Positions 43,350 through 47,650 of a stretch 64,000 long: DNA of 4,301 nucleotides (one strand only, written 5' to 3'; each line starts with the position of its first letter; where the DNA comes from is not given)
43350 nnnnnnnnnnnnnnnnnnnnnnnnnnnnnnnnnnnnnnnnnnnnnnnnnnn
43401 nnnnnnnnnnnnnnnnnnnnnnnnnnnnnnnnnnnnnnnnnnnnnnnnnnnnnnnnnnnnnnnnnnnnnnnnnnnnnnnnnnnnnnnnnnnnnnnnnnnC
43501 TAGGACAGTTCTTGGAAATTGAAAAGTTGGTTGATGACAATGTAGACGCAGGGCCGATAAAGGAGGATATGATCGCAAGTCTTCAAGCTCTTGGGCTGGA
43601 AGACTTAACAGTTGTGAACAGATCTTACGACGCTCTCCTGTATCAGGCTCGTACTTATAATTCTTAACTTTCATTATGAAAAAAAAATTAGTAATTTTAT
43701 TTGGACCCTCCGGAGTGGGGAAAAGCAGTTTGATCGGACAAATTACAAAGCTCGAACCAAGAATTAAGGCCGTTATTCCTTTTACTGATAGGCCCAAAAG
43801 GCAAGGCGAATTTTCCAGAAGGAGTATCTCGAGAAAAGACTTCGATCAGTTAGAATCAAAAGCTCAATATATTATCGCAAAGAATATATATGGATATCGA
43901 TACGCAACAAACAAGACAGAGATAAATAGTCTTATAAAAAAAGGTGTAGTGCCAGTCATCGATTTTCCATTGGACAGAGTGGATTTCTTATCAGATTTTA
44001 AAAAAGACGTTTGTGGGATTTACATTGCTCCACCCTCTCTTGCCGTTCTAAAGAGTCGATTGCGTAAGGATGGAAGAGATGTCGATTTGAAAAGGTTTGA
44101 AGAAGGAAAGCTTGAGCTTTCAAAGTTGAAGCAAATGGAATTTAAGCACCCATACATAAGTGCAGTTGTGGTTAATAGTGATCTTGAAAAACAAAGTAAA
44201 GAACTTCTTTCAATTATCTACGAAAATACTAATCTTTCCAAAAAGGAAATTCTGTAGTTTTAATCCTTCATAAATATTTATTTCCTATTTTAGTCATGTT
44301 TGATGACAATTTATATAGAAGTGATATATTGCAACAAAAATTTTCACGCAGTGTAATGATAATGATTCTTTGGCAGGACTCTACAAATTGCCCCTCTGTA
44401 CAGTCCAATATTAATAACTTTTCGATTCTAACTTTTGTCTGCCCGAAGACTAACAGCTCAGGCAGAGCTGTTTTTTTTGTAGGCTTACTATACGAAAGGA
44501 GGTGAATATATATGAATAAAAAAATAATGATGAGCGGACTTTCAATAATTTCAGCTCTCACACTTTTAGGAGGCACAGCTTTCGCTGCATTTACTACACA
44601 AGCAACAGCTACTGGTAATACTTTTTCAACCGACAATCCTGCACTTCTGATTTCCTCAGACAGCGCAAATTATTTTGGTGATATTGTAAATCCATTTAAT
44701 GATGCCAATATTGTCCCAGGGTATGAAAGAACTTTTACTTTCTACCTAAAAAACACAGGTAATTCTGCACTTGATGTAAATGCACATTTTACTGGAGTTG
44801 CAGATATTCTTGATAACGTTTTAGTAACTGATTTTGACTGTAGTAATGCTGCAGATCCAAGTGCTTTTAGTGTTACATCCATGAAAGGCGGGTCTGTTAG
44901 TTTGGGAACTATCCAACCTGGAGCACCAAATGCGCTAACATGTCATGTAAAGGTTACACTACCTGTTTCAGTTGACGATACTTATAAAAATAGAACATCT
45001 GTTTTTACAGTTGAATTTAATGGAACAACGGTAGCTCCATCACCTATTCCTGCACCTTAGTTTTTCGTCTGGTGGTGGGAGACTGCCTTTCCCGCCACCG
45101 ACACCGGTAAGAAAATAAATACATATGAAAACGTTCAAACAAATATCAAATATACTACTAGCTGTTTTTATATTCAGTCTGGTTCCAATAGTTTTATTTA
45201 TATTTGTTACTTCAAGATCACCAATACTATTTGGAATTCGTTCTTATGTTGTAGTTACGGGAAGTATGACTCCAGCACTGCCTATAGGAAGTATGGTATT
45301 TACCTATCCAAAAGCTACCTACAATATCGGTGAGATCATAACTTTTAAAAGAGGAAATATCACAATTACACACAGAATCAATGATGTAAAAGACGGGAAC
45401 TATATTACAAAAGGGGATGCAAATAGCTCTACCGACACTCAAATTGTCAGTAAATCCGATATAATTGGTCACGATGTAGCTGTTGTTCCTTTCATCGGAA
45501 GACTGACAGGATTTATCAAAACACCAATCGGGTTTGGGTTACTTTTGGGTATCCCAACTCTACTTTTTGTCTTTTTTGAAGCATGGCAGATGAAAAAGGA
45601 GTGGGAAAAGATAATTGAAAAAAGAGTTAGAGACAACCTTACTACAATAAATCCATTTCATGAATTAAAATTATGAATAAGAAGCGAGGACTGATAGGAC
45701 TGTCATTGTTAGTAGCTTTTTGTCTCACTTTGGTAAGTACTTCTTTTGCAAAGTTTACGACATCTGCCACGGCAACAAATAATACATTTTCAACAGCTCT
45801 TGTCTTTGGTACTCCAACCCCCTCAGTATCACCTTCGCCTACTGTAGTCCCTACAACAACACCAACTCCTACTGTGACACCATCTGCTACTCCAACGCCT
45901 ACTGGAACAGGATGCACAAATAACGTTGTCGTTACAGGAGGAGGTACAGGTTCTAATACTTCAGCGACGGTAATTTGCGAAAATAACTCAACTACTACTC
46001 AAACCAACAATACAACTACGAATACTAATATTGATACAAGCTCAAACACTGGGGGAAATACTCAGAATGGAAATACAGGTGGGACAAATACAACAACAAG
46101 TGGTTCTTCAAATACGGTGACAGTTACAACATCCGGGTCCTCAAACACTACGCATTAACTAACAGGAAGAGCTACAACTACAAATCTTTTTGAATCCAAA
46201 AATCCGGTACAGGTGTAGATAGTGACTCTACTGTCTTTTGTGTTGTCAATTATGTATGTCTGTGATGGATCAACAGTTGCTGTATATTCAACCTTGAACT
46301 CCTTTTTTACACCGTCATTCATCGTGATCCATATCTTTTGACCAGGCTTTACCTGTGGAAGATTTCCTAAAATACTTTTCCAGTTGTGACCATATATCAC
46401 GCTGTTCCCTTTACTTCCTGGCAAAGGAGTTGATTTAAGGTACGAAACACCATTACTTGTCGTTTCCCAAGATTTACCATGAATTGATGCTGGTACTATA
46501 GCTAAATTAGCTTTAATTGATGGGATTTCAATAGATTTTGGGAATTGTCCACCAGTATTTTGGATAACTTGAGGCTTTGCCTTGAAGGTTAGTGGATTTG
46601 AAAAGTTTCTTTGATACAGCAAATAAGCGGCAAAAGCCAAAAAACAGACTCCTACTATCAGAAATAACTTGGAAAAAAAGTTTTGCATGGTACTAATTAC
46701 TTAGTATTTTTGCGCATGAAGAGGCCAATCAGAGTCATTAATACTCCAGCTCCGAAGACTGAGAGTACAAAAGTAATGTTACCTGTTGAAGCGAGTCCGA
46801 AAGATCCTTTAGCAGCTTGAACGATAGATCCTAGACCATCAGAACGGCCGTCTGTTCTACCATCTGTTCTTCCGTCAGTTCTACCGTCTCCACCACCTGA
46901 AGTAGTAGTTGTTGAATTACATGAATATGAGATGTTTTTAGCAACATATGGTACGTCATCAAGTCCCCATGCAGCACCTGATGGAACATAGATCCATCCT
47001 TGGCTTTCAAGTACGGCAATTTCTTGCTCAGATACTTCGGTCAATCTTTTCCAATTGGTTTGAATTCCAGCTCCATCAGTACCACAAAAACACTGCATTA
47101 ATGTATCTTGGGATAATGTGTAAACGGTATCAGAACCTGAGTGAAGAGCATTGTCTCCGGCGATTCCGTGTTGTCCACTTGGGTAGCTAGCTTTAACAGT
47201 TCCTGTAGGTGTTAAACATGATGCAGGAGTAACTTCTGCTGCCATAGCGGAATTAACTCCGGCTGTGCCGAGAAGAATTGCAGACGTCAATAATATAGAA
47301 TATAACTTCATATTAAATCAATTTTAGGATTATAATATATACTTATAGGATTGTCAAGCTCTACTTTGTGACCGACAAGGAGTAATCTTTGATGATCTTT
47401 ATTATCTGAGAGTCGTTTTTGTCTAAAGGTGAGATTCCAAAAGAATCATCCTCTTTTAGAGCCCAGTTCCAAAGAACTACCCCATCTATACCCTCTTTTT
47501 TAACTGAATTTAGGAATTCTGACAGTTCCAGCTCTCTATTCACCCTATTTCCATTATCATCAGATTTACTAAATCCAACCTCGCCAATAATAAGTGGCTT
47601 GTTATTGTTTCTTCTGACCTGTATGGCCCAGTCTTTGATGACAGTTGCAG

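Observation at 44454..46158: tapA-sipW-tasA-like operon: two SipW-cognate-signal proteins flanking an ER/archaeal-type signal peptidase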

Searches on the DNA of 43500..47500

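Call 17: search_rna_families(source=window, start=43500, end=47500, threshold=evalue, max_evalue=1)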
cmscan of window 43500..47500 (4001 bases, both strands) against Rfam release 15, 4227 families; matches with E-value up to 1: 1.
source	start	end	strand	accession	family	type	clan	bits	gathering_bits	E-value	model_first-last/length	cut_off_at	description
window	44695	44770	+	RF01177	snR67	Gene; snRNA; snoRNA; CD-box;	CL00053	20.4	55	0.58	1-83/83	no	Small nucleolar RNA snR67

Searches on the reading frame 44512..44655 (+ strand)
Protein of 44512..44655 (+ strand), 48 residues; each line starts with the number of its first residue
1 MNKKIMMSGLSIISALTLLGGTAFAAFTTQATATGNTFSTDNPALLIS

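Call 5: search_protein_families(library=ncbifam, proteins=[window:44512-44655:+], max_evalue=10)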
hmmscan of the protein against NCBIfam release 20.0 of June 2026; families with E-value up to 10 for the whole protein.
seq(48 aa): 1 family
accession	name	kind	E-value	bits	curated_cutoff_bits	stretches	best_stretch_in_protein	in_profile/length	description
NF046066.1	BioflmMtrxTasA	equivalog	0.17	11.2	450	1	1-40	3-41/264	biofilm matrix protein TasA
